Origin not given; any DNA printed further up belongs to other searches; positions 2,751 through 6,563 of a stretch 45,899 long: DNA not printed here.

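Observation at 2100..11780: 3226-aa single-ORF giant protein in the tail module: polyvalent / ejected-protein candidate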

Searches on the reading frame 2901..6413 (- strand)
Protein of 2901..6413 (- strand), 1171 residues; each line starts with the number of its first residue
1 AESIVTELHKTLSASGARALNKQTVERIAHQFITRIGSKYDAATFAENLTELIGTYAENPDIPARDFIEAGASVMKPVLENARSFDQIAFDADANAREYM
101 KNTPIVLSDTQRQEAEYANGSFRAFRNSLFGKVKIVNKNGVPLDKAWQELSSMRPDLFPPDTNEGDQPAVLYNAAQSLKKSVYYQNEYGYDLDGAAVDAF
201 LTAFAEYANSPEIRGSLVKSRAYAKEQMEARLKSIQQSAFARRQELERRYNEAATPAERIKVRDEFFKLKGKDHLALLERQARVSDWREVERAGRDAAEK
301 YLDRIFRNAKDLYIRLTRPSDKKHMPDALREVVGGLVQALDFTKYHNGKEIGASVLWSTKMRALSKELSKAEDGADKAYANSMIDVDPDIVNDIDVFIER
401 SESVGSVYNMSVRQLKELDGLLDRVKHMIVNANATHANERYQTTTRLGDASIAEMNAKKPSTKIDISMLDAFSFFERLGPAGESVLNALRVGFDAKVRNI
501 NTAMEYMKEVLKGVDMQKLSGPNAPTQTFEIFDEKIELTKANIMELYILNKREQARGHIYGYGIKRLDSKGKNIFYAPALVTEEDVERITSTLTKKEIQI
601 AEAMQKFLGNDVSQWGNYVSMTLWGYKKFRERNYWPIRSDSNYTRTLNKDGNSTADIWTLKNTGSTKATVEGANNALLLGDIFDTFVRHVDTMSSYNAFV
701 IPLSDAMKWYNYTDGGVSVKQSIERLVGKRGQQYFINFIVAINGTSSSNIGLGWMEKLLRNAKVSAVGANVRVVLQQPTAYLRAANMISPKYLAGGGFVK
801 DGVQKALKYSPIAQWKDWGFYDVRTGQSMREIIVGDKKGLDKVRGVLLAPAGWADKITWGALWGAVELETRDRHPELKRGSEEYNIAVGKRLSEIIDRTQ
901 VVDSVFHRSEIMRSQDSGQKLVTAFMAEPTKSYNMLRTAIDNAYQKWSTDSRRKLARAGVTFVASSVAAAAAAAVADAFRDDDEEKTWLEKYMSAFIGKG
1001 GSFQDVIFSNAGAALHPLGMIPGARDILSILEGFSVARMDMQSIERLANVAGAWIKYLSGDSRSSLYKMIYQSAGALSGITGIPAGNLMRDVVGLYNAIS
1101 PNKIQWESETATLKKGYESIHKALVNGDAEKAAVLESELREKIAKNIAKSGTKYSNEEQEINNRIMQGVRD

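Call 22: find_homologous_proteins(query=window:2901-6413:-, max_evalue=0.00001)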
Query window:2901-6413:- (1171 aa): 3 proteins with E <= 0.00001 among 8000 candidates.
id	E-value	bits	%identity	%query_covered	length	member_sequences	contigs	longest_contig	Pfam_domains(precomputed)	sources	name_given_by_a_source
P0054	3.0e-278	944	43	99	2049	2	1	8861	PF18798.7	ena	-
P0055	5.6e-271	920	43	91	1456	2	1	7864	-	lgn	-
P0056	2.3e-105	372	38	53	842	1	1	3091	PF18760.8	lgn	-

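Call 40: predict_structure(alignment_id=A2)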
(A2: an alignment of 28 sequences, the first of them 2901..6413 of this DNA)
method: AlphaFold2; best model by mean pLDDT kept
length: 1171 residues; sequences in the alignment: 28
mean_pLDDT: 76.8   pTM: 0.66
mean pLDDT of the five models: 76.8, 75.6, 73.5, 71.5, 69.1
residues with pLDDT >= 90: 251; 70-90: 544; 50-70: 303; < 50: 73
segments of 3 or more residues with pLDDT < 50: 1-3, 16-18, 344-354, 646-651, 745-752, 1033-1041, 1146-1171
pLDDT, mean of each block of 10 residues (from residue 1): 56 54 80 82 85 77 73 81 73 85 92 81 84 89 90 80 84 82 65 74 78 70 66 68 71 74 68 58 62 76 87 86 87 83 46 60 86 72 79 86 73 87 91 85 89 90 77 92 93 93 93 88 87 88 96 91 82 73 94 95 95 93 88 88 55 66 79 86 91 92 93 91 91 91 57 61 66 72 85 79 90 86 65 75 70 83 92 91 93 90 86 74 70 85 85 84 77 70 63 72 62 69 61 46 57 64 61 67 65 58 52 57 65 69 50 39 43 35
secondary structure, 60 per line:
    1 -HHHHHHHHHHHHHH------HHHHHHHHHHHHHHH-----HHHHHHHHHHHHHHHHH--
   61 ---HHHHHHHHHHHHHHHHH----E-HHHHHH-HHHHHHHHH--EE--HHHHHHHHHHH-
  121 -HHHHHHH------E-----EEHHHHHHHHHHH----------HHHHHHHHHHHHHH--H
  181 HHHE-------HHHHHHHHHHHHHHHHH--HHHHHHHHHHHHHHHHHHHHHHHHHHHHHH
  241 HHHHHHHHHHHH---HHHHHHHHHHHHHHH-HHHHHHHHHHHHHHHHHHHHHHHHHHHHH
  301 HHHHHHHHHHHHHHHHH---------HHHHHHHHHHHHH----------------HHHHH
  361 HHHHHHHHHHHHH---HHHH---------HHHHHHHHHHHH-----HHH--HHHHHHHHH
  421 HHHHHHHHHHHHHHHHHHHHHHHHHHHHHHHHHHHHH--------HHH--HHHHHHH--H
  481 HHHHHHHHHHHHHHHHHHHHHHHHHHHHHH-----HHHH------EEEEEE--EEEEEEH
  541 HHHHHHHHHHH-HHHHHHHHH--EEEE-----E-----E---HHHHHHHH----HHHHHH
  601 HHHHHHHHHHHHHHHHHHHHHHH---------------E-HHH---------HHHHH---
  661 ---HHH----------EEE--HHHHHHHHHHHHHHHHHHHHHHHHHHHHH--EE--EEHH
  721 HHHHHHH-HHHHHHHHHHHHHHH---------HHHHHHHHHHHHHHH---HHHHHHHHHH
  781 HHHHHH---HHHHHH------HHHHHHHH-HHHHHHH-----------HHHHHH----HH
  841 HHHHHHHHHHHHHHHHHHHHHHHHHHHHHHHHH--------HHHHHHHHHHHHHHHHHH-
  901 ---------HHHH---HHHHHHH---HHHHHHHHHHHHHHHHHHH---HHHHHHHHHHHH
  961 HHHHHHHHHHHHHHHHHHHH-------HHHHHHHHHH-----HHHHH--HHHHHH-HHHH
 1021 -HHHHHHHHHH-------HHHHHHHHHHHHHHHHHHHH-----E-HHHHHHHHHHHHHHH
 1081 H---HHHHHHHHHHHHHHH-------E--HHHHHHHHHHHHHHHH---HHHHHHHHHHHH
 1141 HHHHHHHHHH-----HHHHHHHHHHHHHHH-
elements in order (helices of 4 or more, strands of 3 or more residues): H2-15 H22-36 H42-58 H64-80 H87-92 H94-102 H109-119 H122-128 H143-153 H164-177 H180-183 H192-208 H211-252 H256-270 H272-317 H327-339 H356-373 H377-380 H390-401 H412-457 H471-477 H480-510 H516-519 E526-531 E534-539 H540-551 H553-561 E564-567 H583-590 H595-623 H653-657 E677-679 H682-710 H719-727 H729-743 H753-767 H771-786 H790-795 H802-809 H811-817 H829-834 H839-873 H882-899 H910-913 H917-923 H927-945 H949-980 H988-997 H1003-1007 H1010-1015 H1017-1020 H1022-1031 H1039-1058 H1066-1081 H1085-1099 H1110-1125 H1129-1150 H1156-1170

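Call 43: fold_search(model_id=the predicted structure, library=pdb)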
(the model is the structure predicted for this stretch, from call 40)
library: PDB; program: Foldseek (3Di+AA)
matches with E <= 10: 98; with E <= 0.001: 0
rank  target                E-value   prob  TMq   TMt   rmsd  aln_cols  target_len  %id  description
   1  8glv_Me               2.8e-01  0.06  0.05  0.03  41.1       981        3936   12  96-nm repeat unit of doublet microtubules from Chlamydomonas reinhardtii flagella (released 2023-05-31)
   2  6tay                  7.1e-01  0.03  0.07  0.03  40.1      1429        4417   10  Mouse RNF213 mutant R4753K modeling the Moyamoya-disease-related Human variant R4810K (released 2020-07-01)
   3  8tgh_B                9.0e-01  0.08  0.07  0.15  21.6       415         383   12  VMAT1 dimer with amphetamine and reserpine (released 2024-03-20)
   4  9kxx_A                9.0e-01  0.05  0.07  0.11  26.1       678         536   10  Inward-open Structure of human B0AT1 (released 2025-12-10)
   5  8qyz_F                1.0e+00  0.04  0.08  0.09  42.4      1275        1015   11  Crystal structure of hiNES2 in complex with Xpo1 and RanGTP (released 2024-11-06)
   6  5xjj                  1.2e+00  0.06  0.07  0.12  25.4       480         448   12  Crystal structure of a MATE family protein (released 2017-09-20)
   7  9hcj_00               1.6e+00  0.02  0.07  0.09  34.0      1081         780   10  D. discoideum nuclear pore complex (released 2024-12-25)
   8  4av6_A                2.0e+00  0.03  0.07  0.10  32.4       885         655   10  Crystal structure of Thermotoga maritima sodium pumping membrane integral pyrophosphatase at 4 A in complex with phosp (released 2012-08-08)
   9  3bhs                  2.2e+00  0.05  0.07  0.14  23.7       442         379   11  Nitrosomonas europaea Rh50 and mechanism of conduction by Rhesus protein family of channels (released 2007-12-04)
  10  9gaw_N                2.3e+00  0.02  0.06  0.08  29.0       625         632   11  High-resolution structure of the Anaphase-promoting complex/cyclosome (APC/C) bound to co-activator Cdh1 (released 2024-08-14)
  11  9b3m                  2.4e+00  0.06  0.06  0.14  23.0       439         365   12  NorA in inward-open conformation (NorA-BRIL fusion) (released 2024-12-11)
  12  9nwd_A                2.4e+00  0.01  0.06  0.06  38.0      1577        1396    8  Human E3 ligase UBR4-KCMF1-calmodulin complex (N-terminal) (released 2025-06-11)
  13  8b70_A                2.5e+00  0.08  0.07  0.12  20.7       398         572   13  KimA from B. subtilis with nucleotide second-messenger c-di-AMP bound (released 2023-01-18)
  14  9jbe_A                2.6e+00  0.03  0.08  0.11  30.1       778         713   10  Cryo-EM structure of the human LYCHOS in complex with cholesterol and cholesteryl hemisuccinate in the contracted stat (released 2025-07-16)
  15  9b3o                  2.7e+00  0.06  0.07  0.14  21.5       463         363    9  NorA in inward-occluded conformation (NorA-BRIL fusion) (released 2024-12-11)
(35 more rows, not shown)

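Call 46: fold_search(model_id=the predicted structure, library=viral)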
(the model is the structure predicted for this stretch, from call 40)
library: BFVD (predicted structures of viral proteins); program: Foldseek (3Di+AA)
matches with E <= 10: 278; with E <= 0.001: 80
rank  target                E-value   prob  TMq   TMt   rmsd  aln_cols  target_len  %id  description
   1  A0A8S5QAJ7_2          3.0e-58  1.00  0.47  0.44  25.6      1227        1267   30  Phage MuF C-terminal domain-containing protein [Podoviridae sp. ctZ5d16]
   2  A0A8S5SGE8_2          2.8e-49  1.00  0.59  0.49  21.6      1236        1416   27  Nuclease [Podoviridae sp. ctZih56]
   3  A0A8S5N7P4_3          1.1e-35  1.00  0.53  0.53  21.1      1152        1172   24  Nuclease [Myoviridae sp. ctiBE32]
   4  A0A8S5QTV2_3          4.7e-34  1.00  0.53  0.61  14.6      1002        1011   24  Nuclease [Podoviridae sp. ctKS020]
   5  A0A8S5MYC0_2          1.0e-29  1.00  0.44  0.36  29.9      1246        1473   17  Nuclease [Myoviridae sp. ctRRy11]
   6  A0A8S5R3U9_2          7.6e-29  1.00  0.42  0.44  16.6       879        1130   26  Nuclease [Siphoviridae sp. ctdm01]
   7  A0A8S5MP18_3          8.6e-27  1.00  0.42  0.47  14.7       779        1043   28  PolyVal ADP-ribosyltransferase [Siphoviridae sp. ctLR131]
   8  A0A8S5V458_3          1.3e-26  1.00  0.53  0.58  15.8      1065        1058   18  PolyVal ADP-Ribosyltransferase [Myoviridae sp. ct8iP21]
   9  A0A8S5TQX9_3          7.2e-22  1.00  0.47  0.50  19.3      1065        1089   16  Uncharacterized protein [Myoviridae sp. ctY1522]
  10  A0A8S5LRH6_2          1.4e-21  1.00  0.44  0.48  13.4       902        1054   19  Uncharacterized protein [Myoviridae sp. ctSGr1]
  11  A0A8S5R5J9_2          1.1e-20  1.00  0.39  0.37  25.1      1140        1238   16  Uncharacterized protein [Myoviridae sp. ctxbQ4]
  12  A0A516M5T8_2          2.4e-20  1.00  0.49  0.41  21.4      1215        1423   13  (no name in the UniProt tables at hand)
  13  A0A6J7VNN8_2          5.7e-19  1.00  0.51  0.45  22.0      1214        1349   13  Uncharacterized protein [uncultured Caudovirales phage]
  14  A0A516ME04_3          3.7e-18  1.00  0.48  0.49  27.8      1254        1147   14  (no name in the UniProt tables at hand)
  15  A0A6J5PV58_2          6.5e-18  1.00  0.43  0.35  26.8      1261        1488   13  Uncharacterized protein [uncultured Caudovirales phage]
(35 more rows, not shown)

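Call 56: search_protein_representatives(protein=window:2901-6413:-)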
Query: 1171 residues. Proteins with E-value up to 0.001 (for the whole library): 4275; up to 1e-10: 3765; up to 1e-30: 2799. The best 150 are listed.
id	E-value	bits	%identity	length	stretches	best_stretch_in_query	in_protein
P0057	0.0e+00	1066.7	49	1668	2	20-1145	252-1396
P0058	5.0e-285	965.0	46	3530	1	20-1137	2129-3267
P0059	1.4e-284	963.5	47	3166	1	24-1137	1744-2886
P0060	1.3e-280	950.4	46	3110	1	8-1144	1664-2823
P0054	9.7e-279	944.2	45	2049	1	1-1162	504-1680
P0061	2.7e-277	939.4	46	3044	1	18-1141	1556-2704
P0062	2.0e-275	933.2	44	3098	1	8-1141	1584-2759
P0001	2.2e-272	923.1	45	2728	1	28-1159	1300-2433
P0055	1.8e-271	920.1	46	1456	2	225-1143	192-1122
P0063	1.2e-259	880.9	45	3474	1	20-1153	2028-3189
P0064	2.6e-259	879.9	44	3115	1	15-1169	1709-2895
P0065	1.3e-255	867.5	44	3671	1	12-1144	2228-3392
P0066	2.3e-253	860.1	43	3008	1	13-1139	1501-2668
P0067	5.9e-243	825.7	42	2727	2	244-1139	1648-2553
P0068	1.2e-240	818.1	44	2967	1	14-1139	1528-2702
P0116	4.0e-180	617.6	37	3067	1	19-1144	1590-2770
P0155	9.1e-160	550.2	33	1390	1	11-1138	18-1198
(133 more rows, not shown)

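Call 89: find_encoding_contigs(protein=P0155, flank=10000, max_places=2)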
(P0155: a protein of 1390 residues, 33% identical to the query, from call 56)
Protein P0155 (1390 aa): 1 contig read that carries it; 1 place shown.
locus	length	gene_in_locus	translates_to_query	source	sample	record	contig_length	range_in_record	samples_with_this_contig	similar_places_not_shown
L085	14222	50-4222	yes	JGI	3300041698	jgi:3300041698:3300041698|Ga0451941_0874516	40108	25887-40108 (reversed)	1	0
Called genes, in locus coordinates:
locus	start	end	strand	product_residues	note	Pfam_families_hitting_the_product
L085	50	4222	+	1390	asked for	-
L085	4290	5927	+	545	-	-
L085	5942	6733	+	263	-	PF08239:SH3_3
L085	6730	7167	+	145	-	-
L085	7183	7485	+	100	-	PF09682:Phage_holin_6_1 (weak)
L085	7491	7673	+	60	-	PF13384:HTH_23 (weak)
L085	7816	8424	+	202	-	-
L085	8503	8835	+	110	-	-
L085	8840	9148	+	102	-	-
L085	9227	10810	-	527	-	PF00239:Resolvase, PF07508:Recombinase, PF13408:Zn_ribbon_recom (weak)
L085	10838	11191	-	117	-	-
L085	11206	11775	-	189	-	PF13384:HTH_23 (faint), PF01381:HTH_3 (faint)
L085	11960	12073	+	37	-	-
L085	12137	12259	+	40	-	-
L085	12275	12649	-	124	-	PF13560:HTH_31 (weak), PF01381:HTH_3, PF12844:HTH_19, PF13443:HTH_26 (faint)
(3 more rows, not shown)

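Call 90: search_protein_families(library=pfam, proteins=[P0056], max_evalue=0.0001)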
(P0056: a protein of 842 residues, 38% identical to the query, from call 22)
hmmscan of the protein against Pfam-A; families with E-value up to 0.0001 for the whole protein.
P0056 (842 aa): 1 family
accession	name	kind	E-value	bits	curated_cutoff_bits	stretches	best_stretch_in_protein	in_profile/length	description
PF18760.7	ART-PolyVal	-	8e-14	53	31.2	1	1-153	7-139/140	ADP-Ribosyltransferase in polyvalent proteins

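Call 97: search_dna_similar(query=window:2901-6413:-, collection=plasmids, mode=protein, max_rows=10)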
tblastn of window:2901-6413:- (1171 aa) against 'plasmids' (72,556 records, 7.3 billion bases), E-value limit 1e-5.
No match.
